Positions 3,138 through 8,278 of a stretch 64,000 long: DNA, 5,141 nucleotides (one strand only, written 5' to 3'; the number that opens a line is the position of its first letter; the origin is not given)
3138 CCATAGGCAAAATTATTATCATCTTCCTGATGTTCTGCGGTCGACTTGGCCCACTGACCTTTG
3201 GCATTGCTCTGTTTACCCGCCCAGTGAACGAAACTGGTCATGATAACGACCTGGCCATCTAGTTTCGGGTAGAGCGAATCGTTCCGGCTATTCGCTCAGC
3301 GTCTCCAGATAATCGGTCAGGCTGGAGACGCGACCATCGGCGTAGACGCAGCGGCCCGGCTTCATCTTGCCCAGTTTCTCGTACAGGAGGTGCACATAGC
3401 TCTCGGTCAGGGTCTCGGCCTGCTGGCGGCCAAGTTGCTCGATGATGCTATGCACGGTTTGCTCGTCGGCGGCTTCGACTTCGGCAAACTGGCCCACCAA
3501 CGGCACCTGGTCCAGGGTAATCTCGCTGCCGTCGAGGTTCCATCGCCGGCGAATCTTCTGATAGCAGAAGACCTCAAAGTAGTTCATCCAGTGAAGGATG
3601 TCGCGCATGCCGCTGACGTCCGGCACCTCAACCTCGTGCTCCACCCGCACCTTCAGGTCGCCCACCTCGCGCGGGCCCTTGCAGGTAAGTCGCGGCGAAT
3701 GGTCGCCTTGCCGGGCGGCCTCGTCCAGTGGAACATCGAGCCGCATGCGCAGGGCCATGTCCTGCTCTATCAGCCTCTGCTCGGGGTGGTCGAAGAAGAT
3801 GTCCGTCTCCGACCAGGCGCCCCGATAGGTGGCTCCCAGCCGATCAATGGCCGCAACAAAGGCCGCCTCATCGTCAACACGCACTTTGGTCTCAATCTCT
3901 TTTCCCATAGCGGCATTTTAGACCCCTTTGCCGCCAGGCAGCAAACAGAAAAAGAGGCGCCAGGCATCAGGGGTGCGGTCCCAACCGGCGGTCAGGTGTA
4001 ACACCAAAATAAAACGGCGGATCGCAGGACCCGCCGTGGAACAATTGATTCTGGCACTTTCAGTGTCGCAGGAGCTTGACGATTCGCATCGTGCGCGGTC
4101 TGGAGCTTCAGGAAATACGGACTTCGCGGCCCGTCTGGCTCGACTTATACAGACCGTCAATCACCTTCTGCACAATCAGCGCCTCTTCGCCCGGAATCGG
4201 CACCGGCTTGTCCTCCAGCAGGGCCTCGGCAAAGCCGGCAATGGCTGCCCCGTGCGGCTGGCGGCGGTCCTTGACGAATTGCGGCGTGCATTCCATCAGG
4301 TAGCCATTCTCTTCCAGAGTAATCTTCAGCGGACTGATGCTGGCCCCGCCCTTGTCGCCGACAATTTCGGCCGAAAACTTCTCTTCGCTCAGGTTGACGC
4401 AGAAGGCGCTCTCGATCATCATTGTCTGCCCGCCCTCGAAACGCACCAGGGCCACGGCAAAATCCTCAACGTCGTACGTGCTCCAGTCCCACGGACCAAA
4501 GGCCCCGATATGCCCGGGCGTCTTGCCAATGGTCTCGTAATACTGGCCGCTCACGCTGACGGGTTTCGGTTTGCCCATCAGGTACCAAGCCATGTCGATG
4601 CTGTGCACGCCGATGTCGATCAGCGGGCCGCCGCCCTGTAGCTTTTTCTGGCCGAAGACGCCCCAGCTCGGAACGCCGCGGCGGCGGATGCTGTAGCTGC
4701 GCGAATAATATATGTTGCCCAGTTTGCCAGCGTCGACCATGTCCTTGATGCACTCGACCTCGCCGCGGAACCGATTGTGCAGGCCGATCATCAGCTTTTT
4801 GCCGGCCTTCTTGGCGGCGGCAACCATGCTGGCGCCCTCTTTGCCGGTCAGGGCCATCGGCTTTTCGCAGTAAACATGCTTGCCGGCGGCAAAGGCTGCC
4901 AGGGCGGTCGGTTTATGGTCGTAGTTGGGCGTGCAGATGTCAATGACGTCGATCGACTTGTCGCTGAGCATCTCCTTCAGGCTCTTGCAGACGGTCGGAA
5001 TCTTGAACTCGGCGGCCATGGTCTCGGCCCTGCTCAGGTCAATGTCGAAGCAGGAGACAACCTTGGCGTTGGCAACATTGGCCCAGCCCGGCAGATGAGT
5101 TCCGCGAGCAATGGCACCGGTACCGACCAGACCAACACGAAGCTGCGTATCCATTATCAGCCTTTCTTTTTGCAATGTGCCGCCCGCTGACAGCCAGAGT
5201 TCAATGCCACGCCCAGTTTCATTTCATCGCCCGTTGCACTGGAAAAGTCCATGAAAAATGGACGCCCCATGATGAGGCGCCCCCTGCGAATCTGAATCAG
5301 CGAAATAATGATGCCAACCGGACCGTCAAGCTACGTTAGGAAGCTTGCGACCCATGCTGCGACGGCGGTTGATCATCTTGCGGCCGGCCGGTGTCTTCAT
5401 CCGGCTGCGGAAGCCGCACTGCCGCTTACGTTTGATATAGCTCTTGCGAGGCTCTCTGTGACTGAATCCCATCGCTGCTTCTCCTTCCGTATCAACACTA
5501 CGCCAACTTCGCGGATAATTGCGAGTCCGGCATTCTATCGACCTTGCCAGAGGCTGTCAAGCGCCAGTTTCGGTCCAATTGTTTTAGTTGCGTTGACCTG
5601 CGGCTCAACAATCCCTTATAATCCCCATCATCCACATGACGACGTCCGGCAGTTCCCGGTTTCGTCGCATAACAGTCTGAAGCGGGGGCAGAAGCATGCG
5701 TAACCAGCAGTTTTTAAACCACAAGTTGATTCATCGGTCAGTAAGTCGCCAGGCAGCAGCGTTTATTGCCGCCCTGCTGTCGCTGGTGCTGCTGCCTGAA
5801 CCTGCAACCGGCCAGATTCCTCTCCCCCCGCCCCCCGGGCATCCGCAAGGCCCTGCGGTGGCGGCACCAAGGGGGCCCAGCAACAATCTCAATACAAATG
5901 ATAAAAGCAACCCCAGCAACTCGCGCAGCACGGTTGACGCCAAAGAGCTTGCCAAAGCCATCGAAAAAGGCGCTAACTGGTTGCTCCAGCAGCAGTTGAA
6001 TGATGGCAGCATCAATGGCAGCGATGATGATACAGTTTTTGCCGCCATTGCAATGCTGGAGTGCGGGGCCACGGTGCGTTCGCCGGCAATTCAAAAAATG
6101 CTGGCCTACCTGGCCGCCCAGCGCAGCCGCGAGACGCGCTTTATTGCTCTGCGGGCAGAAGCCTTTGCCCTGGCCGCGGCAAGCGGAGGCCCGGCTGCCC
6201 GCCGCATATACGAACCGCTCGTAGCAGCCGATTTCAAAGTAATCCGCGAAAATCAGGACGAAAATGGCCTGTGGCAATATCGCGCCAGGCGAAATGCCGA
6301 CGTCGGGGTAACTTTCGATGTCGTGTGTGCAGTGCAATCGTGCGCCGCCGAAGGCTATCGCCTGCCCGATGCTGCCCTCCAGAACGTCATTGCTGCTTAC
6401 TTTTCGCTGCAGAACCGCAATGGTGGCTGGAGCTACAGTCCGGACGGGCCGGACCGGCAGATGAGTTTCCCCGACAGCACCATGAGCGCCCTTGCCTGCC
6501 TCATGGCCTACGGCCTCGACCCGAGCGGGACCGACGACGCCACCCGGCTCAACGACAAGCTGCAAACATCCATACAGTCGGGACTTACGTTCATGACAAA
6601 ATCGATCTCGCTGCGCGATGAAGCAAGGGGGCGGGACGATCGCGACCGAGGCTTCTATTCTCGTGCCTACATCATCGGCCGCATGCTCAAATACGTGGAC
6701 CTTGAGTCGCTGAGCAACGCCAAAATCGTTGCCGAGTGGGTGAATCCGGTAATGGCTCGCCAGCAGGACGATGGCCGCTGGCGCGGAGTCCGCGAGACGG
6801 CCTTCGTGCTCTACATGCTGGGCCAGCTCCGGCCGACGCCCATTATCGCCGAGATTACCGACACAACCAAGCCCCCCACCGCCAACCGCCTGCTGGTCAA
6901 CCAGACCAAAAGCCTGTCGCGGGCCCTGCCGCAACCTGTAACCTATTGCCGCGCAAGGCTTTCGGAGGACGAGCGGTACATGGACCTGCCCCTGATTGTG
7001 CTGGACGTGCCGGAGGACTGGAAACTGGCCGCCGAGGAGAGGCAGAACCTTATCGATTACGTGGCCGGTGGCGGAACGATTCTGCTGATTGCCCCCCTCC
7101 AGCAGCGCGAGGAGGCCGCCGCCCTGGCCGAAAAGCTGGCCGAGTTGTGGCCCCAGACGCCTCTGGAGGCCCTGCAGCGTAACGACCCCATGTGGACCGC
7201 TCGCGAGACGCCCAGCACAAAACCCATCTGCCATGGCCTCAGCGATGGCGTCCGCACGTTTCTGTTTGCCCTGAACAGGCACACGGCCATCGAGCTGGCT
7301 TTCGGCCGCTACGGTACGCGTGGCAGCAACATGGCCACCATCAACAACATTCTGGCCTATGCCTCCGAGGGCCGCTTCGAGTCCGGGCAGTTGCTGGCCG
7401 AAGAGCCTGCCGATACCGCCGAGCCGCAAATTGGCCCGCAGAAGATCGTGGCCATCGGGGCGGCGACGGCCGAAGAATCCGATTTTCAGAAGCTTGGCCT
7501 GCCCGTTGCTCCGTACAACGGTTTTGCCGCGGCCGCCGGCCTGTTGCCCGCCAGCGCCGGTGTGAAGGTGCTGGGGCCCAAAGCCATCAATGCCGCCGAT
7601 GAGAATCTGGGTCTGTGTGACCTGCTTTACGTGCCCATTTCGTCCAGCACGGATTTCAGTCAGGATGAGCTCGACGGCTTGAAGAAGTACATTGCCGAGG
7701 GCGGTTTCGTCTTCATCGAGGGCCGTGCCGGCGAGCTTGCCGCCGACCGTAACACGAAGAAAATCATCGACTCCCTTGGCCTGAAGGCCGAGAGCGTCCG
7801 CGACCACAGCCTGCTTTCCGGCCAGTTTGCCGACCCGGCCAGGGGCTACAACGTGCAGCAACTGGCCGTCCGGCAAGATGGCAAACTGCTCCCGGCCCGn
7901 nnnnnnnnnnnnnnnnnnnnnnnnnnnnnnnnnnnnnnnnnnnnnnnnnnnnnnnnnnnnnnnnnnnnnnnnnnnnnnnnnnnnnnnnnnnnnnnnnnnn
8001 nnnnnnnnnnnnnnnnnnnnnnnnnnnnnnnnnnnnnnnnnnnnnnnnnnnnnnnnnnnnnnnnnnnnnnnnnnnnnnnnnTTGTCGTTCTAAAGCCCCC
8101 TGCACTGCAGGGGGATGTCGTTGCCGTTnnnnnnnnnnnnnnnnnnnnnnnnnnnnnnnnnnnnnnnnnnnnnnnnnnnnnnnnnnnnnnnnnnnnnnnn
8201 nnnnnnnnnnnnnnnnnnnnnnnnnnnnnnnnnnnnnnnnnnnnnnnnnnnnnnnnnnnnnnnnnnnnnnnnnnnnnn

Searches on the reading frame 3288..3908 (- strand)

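Call 47: search_protein_families(library=pfam, proteins=[window:3288-3908:-], max_evalue=0.00001)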
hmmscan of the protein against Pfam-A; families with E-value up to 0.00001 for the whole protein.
window:3288-3908:- (206 aa): 1 family
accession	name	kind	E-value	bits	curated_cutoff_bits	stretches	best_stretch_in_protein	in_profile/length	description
PF01928.26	CYTH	-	1.7e-20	74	23.2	1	3-170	2-178/179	CYTH domain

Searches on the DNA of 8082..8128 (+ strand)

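Call 79: build_rna_model(alignment_id=A4, structure=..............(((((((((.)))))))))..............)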
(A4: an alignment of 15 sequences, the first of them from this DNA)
Model R1 built from alignment A4 (15 sequences, 47 columns); structure: as given.
model positions 47; base pairs 9; branch points 0; effective number of sequences 15; information 0.986 bits per position. Calibrated on 0.2 Mb of random sequence (short: E-values are rough).
structure used (alignment columns):
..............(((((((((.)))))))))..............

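Call 81: search_with_rna_model(model_id=R1, source=window, filters=off, max_evalue=5)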
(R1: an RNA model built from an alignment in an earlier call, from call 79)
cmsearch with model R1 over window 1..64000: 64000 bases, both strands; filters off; matches with E-value up to 5: 28.
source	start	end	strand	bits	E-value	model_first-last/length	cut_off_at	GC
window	43424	43470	-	60.6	1.8e-15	1-47/47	no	0.66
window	8311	8357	-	58.7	6.8e-15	1-47/47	no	0.66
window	45119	45165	+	52.6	4.1e-13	1-47/47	no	0.62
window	8082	8128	+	52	6.1e-13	1-47/47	no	0.57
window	45194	45240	-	52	6.1e-13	1-47/47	no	0.57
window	8235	8281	+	50.6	1.6e-12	1-47/47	no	0.55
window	8156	8202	-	50.3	1.9e-12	1-47/47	no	0.62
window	45272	45318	+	46.9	2e-11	1-47/47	no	0.6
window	8156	8202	+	29.1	3.2e-06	1-47/47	no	0.62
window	8325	8343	+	23.7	0.00013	15-33/47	no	0.84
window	43438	43456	+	21.6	0.00053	15-33/47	no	0.89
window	45133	45151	-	21.6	0.00053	15-33/47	no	0.89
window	45286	45304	-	21.6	0.00053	15-33/47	no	0.89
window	8096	8114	-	19.4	0.0023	15-33/47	no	0.79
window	8249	8267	-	19.4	0.0023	15-33/47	no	0.79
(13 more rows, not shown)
